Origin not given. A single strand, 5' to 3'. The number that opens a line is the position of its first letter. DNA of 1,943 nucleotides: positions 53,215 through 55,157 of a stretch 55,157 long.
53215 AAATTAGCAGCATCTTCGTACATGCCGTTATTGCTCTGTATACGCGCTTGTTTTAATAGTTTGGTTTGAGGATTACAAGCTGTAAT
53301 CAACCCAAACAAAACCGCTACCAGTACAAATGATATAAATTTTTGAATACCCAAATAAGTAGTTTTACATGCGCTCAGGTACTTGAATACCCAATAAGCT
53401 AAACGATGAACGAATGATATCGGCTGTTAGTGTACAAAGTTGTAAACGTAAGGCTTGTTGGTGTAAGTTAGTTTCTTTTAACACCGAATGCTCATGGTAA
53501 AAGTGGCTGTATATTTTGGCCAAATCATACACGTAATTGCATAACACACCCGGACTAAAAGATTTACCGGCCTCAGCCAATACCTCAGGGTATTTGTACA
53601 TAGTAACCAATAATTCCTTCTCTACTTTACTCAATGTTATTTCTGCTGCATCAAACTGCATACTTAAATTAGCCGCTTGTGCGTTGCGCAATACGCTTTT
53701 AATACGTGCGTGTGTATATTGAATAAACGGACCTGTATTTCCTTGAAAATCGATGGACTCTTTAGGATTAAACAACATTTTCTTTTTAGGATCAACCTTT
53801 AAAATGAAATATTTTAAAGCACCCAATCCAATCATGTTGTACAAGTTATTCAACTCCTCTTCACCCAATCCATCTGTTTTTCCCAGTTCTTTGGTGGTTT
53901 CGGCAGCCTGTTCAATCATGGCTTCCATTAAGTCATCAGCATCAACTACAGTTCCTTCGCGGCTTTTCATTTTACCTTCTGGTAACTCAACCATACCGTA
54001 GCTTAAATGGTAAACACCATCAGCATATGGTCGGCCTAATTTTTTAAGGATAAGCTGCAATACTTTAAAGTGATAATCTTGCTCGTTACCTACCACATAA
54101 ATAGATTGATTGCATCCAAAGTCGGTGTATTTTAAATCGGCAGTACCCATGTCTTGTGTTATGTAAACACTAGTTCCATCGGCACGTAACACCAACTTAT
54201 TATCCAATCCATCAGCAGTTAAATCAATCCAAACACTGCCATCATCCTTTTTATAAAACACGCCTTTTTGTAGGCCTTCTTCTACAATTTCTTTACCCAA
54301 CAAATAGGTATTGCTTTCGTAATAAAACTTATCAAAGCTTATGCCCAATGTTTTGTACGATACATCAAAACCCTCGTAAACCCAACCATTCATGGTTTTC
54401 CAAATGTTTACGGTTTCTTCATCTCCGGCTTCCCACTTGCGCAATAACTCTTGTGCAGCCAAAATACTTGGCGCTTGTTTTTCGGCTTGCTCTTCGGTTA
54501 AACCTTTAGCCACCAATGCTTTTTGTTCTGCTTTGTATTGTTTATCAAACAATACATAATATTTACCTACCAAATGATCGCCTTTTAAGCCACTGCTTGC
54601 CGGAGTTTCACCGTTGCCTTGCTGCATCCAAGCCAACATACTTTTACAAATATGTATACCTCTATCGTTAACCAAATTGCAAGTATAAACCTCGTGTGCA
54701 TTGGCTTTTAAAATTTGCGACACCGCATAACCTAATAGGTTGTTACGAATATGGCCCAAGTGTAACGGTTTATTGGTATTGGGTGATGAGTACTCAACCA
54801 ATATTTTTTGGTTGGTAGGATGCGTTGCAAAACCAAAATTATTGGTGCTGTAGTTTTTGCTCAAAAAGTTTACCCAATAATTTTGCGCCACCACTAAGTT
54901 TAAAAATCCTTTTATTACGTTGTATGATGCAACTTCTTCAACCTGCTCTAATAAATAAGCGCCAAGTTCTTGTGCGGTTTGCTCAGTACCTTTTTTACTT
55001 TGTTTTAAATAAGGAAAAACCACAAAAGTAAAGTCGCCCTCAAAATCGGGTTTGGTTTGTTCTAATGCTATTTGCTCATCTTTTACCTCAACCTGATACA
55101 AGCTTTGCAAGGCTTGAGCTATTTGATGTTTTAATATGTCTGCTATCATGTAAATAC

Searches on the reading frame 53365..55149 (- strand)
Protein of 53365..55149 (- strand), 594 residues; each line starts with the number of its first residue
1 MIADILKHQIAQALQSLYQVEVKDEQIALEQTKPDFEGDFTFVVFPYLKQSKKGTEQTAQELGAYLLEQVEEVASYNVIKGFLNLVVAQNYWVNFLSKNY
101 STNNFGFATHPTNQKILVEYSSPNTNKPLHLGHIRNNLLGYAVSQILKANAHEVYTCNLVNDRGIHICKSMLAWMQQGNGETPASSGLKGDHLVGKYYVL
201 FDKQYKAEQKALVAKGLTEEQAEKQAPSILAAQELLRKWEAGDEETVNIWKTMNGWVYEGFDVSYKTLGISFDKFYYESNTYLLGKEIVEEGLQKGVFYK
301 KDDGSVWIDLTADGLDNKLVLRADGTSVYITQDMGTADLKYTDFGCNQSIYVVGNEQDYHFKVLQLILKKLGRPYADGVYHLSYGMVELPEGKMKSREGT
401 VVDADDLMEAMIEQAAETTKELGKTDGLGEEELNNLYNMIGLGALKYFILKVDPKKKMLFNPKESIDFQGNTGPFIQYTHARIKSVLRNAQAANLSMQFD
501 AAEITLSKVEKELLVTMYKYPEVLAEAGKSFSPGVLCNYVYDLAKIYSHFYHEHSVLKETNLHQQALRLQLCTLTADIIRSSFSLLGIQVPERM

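Call 57: search_protein_families(library=pfam, proteins=[window:53365-55149:-])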
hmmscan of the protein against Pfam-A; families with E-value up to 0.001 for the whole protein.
window:53365-55149:- (594 aa): 3 families
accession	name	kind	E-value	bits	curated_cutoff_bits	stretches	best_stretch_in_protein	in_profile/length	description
PF00750.26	tRNA-synt_1d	-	8e-43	147.2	23.3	1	109-452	15-339/349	tRNA synthetases class I (R), catalytic domain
PF05746.21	DALR_1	-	1.1e-29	103.4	22.3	1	476-594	1-117/117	DALR anticodon binding domain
PF03485.21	Arg_tRNA_synt_N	-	1.3e-06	29.4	21.5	1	5-86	2-84/85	Arginyl tRNA synthetase N terminal domain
